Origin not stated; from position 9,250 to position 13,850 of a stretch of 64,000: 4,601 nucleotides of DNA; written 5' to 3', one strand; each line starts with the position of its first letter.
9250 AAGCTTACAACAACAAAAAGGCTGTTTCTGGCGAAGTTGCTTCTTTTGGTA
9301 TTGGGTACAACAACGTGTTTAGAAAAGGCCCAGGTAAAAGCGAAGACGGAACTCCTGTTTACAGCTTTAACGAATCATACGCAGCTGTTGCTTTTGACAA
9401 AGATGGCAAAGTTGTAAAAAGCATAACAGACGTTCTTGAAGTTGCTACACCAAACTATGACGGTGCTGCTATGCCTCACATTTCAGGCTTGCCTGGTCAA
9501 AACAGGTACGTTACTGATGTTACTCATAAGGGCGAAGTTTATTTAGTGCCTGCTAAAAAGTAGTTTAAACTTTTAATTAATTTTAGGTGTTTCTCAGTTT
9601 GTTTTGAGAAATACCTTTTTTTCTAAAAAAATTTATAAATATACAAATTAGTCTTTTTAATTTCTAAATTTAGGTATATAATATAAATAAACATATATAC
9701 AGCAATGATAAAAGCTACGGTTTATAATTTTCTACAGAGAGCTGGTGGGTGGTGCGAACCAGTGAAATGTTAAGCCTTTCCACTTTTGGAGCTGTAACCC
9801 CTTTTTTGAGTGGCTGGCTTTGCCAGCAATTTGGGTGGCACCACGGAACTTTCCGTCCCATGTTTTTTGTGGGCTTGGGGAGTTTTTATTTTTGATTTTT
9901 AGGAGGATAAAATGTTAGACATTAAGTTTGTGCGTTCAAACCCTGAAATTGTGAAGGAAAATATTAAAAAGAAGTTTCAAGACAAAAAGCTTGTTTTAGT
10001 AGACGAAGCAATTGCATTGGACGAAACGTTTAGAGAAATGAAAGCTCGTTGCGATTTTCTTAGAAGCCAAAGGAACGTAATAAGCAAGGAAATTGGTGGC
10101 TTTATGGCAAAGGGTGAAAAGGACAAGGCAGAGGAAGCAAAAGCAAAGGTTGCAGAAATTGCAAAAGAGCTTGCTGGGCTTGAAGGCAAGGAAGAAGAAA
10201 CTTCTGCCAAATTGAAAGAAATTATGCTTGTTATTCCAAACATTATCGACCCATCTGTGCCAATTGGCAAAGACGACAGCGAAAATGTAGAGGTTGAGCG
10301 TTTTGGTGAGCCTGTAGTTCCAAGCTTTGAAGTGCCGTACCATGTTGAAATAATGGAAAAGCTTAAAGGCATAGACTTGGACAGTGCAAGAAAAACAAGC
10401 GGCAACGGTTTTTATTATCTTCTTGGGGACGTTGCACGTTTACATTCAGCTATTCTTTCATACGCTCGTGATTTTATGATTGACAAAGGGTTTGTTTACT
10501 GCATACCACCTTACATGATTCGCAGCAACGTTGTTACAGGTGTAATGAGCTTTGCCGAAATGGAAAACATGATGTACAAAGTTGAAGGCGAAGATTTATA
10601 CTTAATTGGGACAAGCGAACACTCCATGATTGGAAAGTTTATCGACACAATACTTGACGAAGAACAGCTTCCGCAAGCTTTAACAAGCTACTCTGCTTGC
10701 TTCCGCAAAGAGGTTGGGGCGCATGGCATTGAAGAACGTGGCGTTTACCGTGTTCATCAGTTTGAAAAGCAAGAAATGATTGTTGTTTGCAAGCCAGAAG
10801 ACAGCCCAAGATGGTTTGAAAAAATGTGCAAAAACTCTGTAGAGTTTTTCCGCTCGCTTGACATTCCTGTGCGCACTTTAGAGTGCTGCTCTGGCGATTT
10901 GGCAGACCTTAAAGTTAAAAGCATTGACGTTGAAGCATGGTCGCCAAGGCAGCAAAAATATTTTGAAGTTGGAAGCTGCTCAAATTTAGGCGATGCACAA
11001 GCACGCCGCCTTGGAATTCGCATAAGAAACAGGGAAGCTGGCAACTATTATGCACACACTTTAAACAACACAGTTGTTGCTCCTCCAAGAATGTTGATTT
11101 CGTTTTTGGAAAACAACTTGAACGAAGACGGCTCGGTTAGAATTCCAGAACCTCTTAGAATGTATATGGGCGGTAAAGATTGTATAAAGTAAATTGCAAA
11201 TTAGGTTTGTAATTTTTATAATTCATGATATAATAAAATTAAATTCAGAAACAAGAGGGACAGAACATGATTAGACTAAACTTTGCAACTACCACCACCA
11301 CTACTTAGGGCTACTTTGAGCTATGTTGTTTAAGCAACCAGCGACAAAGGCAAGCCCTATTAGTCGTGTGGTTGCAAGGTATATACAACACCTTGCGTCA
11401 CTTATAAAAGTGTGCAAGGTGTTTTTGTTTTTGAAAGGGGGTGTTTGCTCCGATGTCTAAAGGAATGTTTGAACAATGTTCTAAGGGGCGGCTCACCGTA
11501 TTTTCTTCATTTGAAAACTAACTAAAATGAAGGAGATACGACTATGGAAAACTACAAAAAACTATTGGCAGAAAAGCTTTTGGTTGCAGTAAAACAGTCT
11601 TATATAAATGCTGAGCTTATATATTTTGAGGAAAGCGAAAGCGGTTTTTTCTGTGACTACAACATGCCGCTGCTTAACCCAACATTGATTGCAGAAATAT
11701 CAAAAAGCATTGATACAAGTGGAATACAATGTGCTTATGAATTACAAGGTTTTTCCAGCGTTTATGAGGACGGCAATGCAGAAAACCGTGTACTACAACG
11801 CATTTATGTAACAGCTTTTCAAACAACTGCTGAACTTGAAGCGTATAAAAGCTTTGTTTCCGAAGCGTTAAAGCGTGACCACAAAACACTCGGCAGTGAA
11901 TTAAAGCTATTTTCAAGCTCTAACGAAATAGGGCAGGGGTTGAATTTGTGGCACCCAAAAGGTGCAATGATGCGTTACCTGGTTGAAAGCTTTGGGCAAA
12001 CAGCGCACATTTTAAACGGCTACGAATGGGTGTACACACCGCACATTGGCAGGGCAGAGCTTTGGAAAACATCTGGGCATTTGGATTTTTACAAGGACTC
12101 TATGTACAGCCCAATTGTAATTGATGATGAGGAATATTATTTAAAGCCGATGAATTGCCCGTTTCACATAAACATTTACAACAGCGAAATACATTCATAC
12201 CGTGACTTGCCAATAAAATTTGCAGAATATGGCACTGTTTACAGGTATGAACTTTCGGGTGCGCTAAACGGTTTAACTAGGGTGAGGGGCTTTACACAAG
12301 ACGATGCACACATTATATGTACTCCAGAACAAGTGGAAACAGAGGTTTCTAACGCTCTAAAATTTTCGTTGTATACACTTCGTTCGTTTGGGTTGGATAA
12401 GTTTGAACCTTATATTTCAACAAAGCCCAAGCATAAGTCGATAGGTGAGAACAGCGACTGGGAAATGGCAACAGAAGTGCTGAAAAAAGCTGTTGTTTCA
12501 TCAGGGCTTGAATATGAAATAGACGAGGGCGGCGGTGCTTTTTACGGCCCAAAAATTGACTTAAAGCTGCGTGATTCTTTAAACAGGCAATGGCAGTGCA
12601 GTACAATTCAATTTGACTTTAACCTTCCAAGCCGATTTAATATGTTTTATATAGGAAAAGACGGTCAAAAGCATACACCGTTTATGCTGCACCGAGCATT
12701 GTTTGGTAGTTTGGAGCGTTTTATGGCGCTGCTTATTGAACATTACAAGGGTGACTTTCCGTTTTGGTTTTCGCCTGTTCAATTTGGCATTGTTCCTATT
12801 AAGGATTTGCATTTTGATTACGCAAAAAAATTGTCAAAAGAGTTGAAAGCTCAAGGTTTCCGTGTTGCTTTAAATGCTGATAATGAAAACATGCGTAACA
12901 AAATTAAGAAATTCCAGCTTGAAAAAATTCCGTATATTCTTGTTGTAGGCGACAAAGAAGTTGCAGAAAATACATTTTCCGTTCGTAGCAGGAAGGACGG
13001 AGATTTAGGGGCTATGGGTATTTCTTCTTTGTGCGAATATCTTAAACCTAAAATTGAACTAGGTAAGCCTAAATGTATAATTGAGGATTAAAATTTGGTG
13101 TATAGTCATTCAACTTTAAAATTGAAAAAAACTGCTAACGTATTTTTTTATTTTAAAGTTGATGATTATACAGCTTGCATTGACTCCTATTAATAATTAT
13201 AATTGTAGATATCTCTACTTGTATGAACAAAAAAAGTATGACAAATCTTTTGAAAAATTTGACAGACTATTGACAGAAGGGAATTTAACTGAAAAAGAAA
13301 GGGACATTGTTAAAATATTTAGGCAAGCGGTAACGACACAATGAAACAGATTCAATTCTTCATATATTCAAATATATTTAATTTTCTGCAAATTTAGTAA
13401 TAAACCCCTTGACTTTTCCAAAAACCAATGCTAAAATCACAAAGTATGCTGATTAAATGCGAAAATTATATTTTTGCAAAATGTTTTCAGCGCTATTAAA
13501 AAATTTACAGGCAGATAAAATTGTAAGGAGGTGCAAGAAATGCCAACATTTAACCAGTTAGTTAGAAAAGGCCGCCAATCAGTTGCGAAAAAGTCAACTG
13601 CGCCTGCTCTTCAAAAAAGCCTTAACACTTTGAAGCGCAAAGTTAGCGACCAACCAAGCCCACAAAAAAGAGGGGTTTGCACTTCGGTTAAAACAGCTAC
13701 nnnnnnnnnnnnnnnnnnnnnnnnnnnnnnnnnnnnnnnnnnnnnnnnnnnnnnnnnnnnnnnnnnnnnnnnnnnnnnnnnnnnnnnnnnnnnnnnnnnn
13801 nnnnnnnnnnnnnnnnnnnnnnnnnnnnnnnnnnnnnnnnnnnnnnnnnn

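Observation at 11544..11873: Short-form ThrRS: TGS domain absent and editing domain reduced to its C-terminal half with the CxxxH motif degraded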

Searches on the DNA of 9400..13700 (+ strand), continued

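Call 67: search_rna_families(sources=[L014, L015, L016, L024, L025, L027, L115, L121, L123, L128, L153, L164, L166], threshold=gathering)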
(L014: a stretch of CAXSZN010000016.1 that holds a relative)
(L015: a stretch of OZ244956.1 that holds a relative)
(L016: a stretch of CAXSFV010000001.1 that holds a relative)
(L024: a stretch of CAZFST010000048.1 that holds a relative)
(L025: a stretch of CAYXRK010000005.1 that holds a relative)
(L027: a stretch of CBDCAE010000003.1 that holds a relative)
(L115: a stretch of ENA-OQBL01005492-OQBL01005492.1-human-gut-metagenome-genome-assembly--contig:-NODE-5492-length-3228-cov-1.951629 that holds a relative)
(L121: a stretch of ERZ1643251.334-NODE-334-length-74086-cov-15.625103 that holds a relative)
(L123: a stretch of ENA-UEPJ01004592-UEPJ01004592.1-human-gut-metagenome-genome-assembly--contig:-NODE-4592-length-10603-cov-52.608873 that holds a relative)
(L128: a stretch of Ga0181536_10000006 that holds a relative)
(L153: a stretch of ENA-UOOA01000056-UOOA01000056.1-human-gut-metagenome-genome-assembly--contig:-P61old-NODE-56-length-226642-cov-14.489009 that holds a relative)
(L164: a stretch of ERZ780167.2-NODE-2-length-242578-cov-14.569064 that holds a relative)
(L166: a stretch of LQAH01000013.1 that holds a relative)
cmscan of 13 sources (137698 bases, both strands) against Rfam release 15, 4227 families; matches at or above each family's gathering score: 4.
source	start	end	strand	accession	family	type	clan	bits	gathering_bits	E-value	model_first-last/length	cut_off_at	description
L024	5088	5319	+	RF00230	T-box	Cis-reg; leader;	-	94.6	93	4e-19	1-219/219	no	T-box leader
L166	4279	4350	+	RF00005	tRNA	Gene; tRNA;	CL00001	67.9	29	2.5e-12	1-71/71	no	tRNA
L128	1783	1857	+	RF00005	tRNA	Gene; tRNA;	CL00001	62.5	29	7.8e-11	1-71/71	no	tRNA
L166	7185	7260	+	RF03126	L20-Deltaproteobacteria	Cis-reg; leader;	-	50.8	42.8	3.6e-07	1-59/59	no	L20-Deltaproteobacteria ribosomal protein leader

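Call 74: search_rna_families(source=L169, threshold=gathering)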
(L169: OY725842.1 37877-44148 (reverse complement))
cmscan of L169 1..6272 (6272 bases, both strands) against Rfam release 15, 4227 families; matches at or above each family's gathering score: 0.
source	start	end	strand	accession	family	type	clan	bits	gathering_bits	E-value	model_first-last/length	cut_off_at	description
